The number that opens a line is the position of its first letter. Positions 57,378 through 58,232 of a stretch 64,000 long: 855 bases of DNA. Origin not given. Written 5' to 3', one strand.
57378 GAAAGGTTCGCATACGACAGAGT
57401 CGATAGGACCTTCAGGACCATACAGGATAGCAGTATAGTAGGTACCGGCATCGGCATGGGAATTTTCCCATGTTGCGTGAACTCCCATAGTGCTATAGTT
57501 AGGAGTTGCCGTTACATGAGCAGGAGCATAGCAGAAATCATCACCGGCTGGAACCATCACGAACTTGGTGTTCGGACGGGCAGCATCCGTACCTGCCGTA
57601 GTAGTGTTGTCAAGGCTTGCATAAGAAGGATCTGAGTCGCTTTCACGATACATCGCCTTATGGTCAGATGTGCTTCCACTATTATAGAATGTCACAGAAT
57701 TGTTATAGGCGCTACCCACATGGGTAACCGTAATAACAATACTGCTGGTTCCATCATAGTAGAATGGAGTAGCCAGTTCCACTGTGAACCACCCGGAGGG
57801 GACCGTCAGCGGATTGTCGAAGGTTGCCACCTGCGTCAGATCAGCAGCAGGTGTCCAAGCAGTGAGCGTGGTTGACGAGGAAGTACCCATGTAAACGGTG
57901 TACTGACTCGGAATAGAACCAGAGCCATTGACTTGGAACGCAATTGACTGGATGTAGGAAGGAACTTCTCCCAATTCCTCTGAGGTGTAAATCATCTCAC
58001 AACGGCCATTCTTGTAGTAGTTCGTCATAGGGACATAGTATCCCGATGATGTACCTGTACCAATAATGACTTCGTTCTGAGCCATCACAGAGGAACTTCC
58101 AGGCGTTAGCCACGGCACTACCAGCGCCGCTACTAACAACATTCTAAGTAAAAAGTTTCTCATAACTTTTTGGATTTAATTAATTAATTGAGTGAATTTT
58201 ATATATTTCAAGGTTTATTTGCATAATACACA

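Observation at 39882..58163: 18.3-kb single ORF encoding a 6,093-aa, ~60-domain T9SS-sorted surface protein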

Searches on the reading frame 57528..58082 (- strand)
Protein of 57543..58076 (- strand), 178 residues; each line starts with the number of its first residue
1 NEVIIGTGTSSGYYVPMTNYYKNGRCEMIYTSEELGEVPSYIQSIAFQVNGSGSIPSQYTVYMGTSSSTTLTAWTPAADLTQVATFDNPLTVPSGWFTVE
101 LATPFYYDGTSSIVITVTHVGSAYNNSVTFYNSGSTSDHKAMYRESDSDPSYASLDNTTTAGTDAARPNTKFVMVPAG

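Call 12: search_protein_families(library=pfam, proteins=[window:57551-58076:-], max_evalue=10)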
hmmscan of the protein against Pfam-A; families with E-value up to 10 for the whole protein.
window:57551-58076:- (175 aa): 2 families
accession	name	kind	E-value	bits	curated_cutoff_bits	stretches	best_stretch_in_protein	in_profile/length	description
PF13313.11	DUF4082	-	0.11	12.9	28.4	1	46-141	20-114/143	Domain of unknown function (DUF4082)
PF25091.1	DUF7806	-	0.13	12.8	27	1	110-144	24-57/95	Domain of unknown function (DUF7806)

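Call 24: find_homologous_proteins(query=A1, max_evalue=0.001)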
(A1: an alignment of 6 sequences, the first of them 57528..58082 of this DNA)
Query A1 (6 sequences) (185 aa, profile of the alignment): 6 proteins with E <= 0.001 among 5502 candidates.
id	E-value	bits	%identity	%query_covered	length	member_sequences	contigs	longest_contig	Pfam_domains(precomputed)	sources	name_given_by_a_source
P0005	2.3e-33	133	33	81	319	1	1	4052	PF00041.28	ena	-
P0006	4.1e-30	123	28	63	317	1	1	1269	-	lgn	-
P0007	1.6e-23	101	36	63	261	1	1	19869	-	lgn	-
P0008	4.2e-14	71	33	61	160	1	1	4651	-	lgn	-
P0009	1.3e-6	46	26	91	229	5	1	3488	-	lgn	-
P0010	2.0e-4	39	45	17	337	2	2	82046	-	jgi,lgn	jgi:hypothetical protein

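Call 25: search_protein_representatives(alignment_id=A1)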
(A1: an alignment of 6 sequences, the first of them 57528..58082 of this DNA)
Query: 6 sequences, 182 profile positions. Proteins with E-value up to 0.001 (for the whole library): 11496; up to 1e-10: 7357; up to 1e-30: 1524. The best 150 are listed.
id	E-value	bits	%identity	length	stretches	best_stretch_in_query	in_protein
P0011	0.0e+00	1261.8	-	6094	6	2-181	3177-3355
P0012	1.2e-294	983.3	-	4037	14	5-161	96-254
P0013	2.8e-191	646.4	-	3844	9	6-166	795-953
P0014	1.6e-189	640.6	-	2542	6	3-176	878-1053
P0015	2.9e-175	594.2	-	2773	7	3-182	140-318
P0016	1.4e-156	533.3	-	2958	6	3-160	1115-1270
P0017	5.7e-151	515.1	-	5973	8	4-176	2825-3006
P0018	3.3e-150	512.5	-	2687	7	5-148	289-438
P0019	2.0e-148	506.8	-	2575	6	6-165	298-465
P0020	4.2e-148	505.7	-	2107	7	6-176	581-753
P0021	1.3e-140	481.2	-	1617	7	2-178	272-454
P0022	3.8e-139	476.5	-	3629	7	5-173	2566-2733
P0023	9.9e-139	475.2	-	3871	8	6-174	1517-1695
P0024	4.9e-131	450.1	-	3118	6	3-166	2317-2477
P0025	2.3e-130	447.9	-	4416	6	4-174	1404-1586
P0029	1.7e-124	428.8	-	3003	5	3-178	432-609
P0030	5.0e-124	427.2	-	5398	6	5-178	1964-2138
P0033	3.7e-117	404.9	-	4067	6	3-179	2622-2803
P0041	1.6e-103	360.4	-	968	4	3-182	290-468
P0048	3.0e-100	349.7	-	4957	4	3-181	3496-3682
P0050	2.0e-99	347.1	-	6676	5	2-177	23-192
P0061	1.0e-93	328.4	-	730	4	2-180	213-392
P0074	2.6e-88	310.8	-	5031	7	9-177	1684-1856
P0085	1.1e-86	305.5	-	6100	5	5-174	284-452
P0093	3.6e-84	297.3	-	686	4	4-179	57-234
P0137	1.1e-75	269.7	-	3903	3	3-175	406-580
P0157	7.9e-73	260.4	-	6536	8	5-174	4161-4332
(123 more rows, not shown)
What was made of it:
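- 57561..58064 (-): A1 module, representative of the six A modules. The others are at nt 55203-55715, 52017-52508, 50541-51071, 48123-48623 and 46638-47186. The profile finds 11,496 cluster representatives (call 25).
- Tried and rejected: The exhaustive HMM search corrected it with 11,496 hits (call 25).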

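Call 26: search_solved_structures(query=A1, max_evalue=10)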
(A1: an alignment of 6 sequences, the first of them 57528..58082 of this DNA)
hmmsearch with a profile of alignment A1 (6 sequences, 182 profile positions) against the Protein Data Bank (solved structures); distinct sequences matched with E-value up to 10: 2.
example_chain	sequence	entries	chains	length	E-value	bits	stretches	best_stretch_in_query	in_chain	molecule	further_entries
5wwp_B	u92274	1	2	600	0.2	14.6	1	76-144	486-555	ORF1ab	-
1ciy_A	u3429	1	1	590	0.55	13.2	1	40-116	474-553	CRYIA(A)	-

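Call 29: list_cluster_members(proteins=[P0011, P0012, P0013, P0014, P0015, P0017, P0030, P0050, P0085, P0157])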
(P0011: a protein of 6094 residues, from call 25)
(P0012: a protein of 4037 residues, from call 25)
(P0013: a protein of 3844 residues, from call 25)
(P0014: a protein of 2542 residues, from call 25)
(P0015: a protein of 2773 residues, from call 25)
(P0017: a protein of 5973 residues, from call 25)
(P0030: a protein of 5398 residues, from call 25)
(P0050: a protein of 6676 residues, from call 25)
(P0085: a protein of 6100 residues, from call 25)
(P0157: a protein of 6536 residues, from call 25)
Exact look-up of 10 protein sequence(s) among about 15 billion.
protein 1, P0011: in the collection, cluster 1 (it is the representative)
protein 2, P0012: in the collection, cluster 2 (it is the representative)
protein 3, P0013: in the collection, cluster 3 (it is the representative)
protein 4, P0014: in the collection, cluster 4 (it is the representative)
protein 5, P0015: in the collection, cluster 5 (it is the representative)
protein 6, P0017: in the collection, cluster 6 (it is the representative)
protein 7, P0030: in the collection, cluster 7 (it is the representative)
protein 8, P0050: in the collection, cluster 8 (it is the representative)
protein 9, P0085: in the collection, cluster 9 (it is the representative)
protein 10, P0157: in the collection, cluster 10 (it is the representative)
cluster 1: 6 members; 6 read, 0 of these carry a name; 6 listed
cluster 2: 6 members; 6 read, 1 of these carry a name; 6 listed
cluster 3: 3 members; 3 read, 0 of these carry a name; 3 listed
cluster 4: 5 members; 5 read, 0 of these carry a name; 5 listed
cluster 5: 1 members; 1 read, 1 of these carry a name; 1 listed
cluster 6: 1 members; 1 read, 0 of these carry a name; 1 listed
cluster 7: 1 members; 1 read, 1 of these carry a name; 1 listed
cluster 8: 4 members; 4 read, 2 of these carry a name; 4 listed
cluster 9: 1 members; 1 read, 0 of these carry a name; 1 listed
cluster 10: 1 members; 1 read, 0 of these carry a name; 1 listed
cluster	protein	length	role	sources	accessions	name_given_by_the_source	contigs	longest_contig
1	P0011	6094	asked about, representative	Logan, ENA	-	-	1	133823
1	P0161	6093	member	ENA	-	-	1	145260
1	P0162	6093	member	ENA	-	-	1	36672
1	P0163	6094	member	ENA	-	-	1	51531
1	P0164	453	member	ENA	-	-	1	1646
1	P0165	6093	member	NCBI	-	-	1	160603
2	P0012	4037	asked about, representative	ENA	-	-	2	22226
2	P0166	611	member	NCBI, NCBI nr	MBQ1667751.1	MAG: hypothetical protein II063_07240, partial [Prevotella sp.] | hypothetical protein [Prevotella sp.]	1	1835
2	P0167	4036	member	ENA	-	-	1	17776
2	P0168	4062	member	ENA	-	-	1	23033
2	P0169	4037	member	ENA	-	-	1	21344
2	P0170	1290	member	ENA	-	-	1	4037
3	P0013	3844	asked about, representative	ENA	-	-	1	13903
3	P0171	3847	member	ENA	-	-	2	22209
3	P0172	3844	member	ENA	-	-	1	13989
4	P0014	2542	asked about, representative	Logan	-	-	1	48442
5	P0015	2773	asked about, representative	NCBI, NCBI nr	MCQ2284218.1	MAG: fibronectin type III domain-containing protein [Bacteroidales bacterium] | fibronectin type III domain-containing protein [Bacteroidales bacterium]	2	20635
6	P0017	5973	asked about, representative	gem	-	-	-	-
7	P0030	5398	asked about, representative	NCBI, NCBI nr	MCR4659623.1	MAG: fibronectin type III domain-containing protein [Bacteroidales bacterium] | fibronectin type III domain-containing protein [Bacteroidales bacterium]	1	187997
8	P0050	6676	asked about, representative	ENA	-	-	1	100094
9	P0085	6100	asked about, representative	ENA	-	-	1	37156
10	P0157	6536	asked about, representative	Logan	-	-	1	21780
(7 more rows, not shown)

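Call 42: predict_structure(alignment_id=A3)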
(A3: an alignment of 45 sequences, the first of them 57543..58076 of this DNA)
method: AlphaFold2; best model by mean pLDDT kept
length: 178 residues; sequences in the alignment: 45
mean_pLDDT: 94.6   pTM: 0.90
mean pLDDT of the five models: 94.6, 94.3, 94.2, 94.2, 93.5
residues with pLDDT >= 90: 153; 70-90: 25; 50-70: 0; < 50: 0
segments of 3 or more residues with pLDDT < 50: none
pLDDT, mean of each block of 10 residues (from residue 1): 96 90 96 97 98 93 98 96 92 96 98 97 92 89 95 90 94 96
secondary structure, 60 per line:
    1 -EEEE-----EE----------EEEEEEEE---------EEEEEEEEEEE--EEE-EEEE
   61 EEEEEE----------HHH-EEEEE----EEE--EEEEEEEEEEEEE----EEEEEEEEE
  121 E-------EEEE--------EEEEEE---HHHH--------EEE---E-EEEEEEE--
elements in order: E2-5 E23-30 E40-50 E53-55 E57-66 E81-85 E90-92 E95-107 E112-121 E129-132 E141-146 H150-153 E162-164 E170-176
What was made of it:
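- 57561..58064 (-): AF2 model pLDDT 94.6, all-beta (call 42).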

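Call 46: fold_search(model_id=the predicted structure, library=pdb)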
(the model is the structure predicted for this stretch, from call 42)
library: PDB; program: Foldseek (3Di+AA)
matches with E <= 10: 1429; with E <= 0.001: 0
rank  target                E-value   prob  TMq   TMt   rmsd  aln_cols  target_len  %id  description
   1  3hwj_A                1.4e-03  1.00  0.41  0.47   8.3       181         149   10  Crystal structure of the second PHR domain of Mouse Myc-binding protein 2 (MYCBP-2) (released 2009-07-21)
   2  3no8_A                1.4e-03  0.99  0.40  0.44   8.4       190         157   12  Crystal structure of the PHR domain from human BTBD2 Protein (released 2010-08-25)
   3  3hwj_B                2.4e-03  0.98  0.37  0.42   8.9       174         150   10  Crystal structure of the second PHR domain of Mouse Myc-binding protein 2 (MYCBP-2) (released 2009-07-21)
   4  9euj_G                3.1e-03  1.00  0.51  0.14   5.7       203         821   11  Cryo-EM structure of Staphylococcus aureus bacteriophage phi812 baseplate in the post-contraction state - sheath initi (released 2025-04-09)
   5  9d93_Pa               3.8e-03  1.00  0.50  0.17   7.8       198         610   14  Mycobacteriophage Bxb1 tail tip - Composite map and model (released 2024-09-25)
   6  7toj                  3.8e-03  1.00  0.47  0.27   5.9       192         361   12  Crystal structure of carbohydrate esterase CspAcXE, apoenzyme (released 2022-04-13)
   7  7vrp_A                3.8e-03  0.60  0.27  0.14  16.7       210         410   12  Structure of infectious bursal disease virus Gx strain (released 2022-03-30)
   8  3gbw                  4.3e-03  0.98  0.40  0.44   7.6       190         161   11  Crystal structure of the first PHR domain of the Mouse Myc-binding protein 2 (MYCBP-2) (released 2009-03-24)
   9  8zdp_v                5.3e-03  1.00  0.49  0.14   5.3       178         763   12  Cryo-EM structure of Mycobacteriophage Douge Central fiber (gp20) (released 2025-06-25)
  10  8zdq_v                5.3e-03  1.00  0.49  0.12   5.3       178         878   12  Cryo-EM structure of Mycobacteriophage Douge complete baseplate (gp13, gp17, gp23, gp16, gp18 and gp20) (released 2025-06-25)
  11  9jwb_Z                7.7e-03  1.00  0.55  0.50   5.3       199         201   10  Cyanophage A4 capsid asymmetric unit (released 2025-04-09)
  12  9qws_A                9.1e-03  0.98  0.33  0.07   7.0       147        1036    9  Cryo-EM structure of the human UBR4/KCMF1/CALM1 complex (C-term dimer interface focused refinement) (released 2025-09-03)
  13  2df7_H                1.1e-02  0.44  0.28  0.15  17.0       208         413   10  Crystal structure of infectious bursal disease virus VP2 subviral particle (released 2006-06-27)
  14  5l9t_L                1.2e-02  0.97  0.29  0.30   6.2       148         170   12  Model of human Anaphase-promoting complex/Cyclosome (APC/C-CDH1) with E2 UBE2S poised for polyubiquitination where UBE (released 2016-10-26)
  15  4bk4_A                1.3e-02  0.47  0.25  0.11  14.5       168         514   14  crystal structure of the human EphA4 ectodomain (released 2013-07-03)
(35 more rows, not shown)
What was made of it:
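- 57561..58064 (-): Best PDB match has TM 0.55 or less (call 46).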

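Call 48: search_protein_families(library=pfam, alignment_id=A3, max_evalue=0.1)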
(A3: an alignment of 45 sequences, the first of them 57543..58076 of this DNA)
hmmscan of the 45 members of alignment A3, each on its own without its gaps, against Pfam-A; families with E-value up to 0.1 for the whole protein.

A. member 1, window:57543-58076:- (178 aa): 0 families

B. families by the number of members that match (of 45 scanned): 11 families
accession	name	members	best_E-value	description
PF13313.11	DUF4082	5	0.00042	Domain of unknown function (DUF4082)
PF12707.14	DUF3804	2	0.025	Protein of unknown function (DUF3804)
PF15790.10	EP400_N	1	0.0025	E1A-binding protein p400, N-terminal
PF24299.1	DUF7483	1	0.0026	Domain of unknown function (DUF7483)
PF13290.12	CHB_HEX_C_1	1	0.0035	Chitobiase/beta-hexosaminidase C-terminal domain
PF24107.1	DUF7382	1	0.033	Domain of unknown function (DUF7382)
PF06673.17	L_lactis_ph-MCP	1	0.034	Lactococcus lactis bacteriophage major capsid protein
PF06841.18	Phage_T4_gp19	1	0.04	T4-like virus tail tube protein gp19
PF20050.4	DUF6452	1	0.064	Family of unknown function (DUF6452)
PF25590.1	DUF7936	1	0.084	Domain of unknown function (DUF7936)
PF06027.18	SLC35F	1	0.09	Solute carrier family 35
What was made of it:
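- Tried and rejected: Only faint DUF4082 hits, in 5 of 45 members, best E 4e-4 (call 48).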

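Call 64: fold_search(model_id=the predicted structure, library=viral)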
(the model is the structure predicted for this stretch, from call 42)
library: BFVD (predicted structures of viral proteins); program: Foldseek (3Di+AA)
matches with E <= 10: 1743; with E <= 0.001: 19
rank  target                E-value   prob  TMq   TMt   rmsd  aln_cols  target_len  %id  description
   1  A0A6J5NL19            3.8e-12  1.00  0.83  0.33   2.4       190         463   26  Uncharacterized protein [uncultured Caudovirales phage]
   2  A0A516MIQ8            3.2e-06  1.00  0.55  0.26   5.4       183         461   14  (no name in the UniProt tables at hand)
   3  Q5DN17                2.9e-05  1.00  0.55  0.14   5.4       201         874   14  Gp88 [Alphaproteobacteria phage PhiJL001]
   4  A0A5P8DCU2            1.7e-04  1.00  0.42  0.22   8.8       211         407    9  Minor tail protein [Gordonia phage Mcklovin]
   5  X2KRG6                2.0e-04  1.00  0.52  0.12   5.8       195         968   11  Minor tail protein [Mycobacterium phage Hawkeye]
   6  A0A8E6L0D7            2.5e-04  1.00  0.45  0.42   9.2       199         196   12  (no name in the UniProt tables at hand)
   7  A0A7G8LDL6            2.5e-04  1.00  0.44  0.16  11.0       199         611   10  (no name in the UniProt tables at hand)
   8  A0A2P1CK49            3.0e-04  1.00  0.51  0.11   7.3       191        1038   13  (no name in the UniProt tables at hand)
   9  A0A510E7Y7            3.0e-04  1.00  0.52  0.26   9.4       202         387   12  (no name in the UniProt tables at hand)
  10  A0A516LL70            4.6e-04  1.00  0.48  0.43   7.2       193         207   11  (no name in the UniProt tables at hand)
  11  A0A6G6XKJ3            4.8e-04  1.00  0.42  0.16   8.6       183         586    6  (no name in the UniProt tables at hand)
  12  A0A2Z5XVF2            5.4e-04  1.00  0.45  0.15  12.7       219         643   11  Putative minor tail protein [Mycobacterium phage PP]
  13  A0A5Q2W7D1            6.3e-04  1.00  0.50  0.15   5.3       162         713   12  (no name in the UniProt tables at hand)
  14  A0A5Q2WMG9            6.3e-04  1.00  0.54  0.29   5.6       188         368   11  (no name in the UniProt tables at hand)
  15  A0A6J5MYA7            7.0e-04  1.00  0.50  0.14   6.2       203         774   12  Collagen triple helix repeat [uncultured Caudovirales phage]
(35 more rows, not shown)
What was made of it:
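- One phage homologue scores TM 0.83 (call 64). The A fold matches phage tail, baseplate and fibre domains weakly, and one uncultured-phage protein well (TM 0.83, 26% identity; calls 46, 64).
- Tried and rejected: The phage link rests on one BFVD model (call 64).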

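Call 65: list_cluster_members(proteins=[P0020, P0021, P0029, P0033, P0041, P0048, P0061, P0074, P0093, P0137])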
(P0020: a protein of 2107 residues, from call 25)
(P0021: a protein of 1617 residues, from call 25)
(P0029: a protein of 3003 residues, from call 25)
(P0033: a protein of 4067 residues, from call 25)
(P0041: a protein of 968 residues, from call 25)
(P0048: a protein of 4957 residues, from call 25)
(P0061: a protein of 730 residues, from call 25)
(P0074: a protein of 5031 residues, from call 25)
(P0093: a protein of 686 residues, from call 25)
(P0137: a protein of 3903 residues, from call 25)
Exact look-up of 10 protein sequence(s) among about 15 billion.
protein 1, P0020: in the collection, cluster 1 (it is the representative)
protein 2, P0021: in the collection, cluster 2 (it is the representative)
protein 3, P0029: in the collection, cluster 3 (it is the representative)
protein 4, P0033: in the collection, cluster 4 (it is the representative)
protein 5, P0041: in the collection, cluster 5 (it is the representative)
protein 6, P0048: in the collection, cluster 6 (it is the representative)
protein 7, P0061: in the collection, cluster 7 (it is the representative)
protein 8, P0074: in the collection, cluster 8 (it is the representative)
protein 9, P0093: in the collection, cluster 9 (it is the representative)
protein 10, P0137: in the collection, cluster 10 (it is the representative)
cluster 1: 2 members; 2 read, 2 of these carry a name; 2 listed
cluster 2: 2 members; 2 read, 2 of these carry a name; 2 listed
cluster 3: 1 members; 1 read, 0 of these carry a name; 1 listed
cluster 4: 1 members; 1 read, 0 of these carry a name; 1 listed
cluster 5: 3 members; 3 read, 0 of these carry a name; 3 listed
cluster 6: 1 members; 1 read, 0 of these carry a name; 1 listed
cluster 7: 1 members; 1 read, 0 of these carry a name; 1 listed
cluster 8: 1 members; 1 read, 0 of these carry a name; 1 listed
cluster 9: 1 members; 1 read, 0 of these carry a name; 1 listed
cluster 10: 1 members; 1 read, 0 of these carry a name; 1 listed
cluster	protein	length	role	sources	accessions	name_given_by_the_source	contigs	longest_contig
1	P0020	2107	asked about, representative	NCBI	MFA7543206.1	MAG: choice-of-anchor D domain-containing protein, partial [Candidatus Cloacimonadaceae ...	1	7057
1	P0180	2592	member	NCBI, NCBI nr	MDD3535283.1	MAG: choice-of-anchor D domain-containing protein [Candidatus Cloacimonetes bacterium] | choice-of-anchor D domain-containing protein [Candidatus Cloacimonadota bacterium]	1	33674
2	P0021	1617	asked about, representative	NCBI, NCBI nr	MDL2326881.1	cadherin-like beta sandwich domain-containing protein, partial [Bacteroidales bacterium ... | cadherin-like beta sandwich domain-containing protein [Bacteroidales bacterium ...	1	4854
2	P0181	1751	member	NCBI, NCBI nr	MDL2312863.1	cadherin-like beta sandwich domain-containing protein, partial [Bacteroidales bacterium ... | cadherin-like beta sandwich domain-containing protein [Bacteroidales bacterium ...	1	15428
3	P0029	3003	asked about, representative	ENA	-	-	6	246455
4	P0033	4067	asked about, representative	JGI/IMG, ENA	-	-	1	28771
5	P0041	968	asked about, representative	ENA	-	-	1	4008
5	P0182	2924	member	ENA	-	-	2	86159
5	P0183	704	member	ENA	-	-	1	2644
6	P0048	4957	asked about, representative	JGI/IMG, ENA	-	-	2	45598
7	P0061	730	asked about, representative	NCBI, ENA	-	-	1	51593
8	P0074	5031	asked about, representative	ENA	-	-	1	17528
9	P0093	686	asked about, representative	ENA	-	-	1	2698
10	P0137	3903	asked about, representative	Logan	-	-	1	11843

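Call 79: search_protein_families(library=phrogs, alignment_id=A3, max_evalue=0.01)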
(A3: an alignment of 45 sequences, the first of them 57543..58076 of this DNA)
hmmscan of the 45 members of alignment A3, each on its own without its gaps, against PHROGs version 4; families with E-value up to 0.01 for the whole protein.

A. member 1, window:57543-58076:- (178 aa): 0 families

B. families by the number of members that match (of 45 scanned): 1 family
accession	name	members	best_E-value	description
phrog_26512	-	1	0.0045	-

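Call 87: search_dna_similar(query=window:57543-58076:-, collection=phages, mode=protein, max_evalue=0.001, max_rows=15)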
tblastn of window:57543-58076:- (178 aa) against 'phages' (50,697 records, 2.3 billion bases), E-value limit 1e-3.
No match.
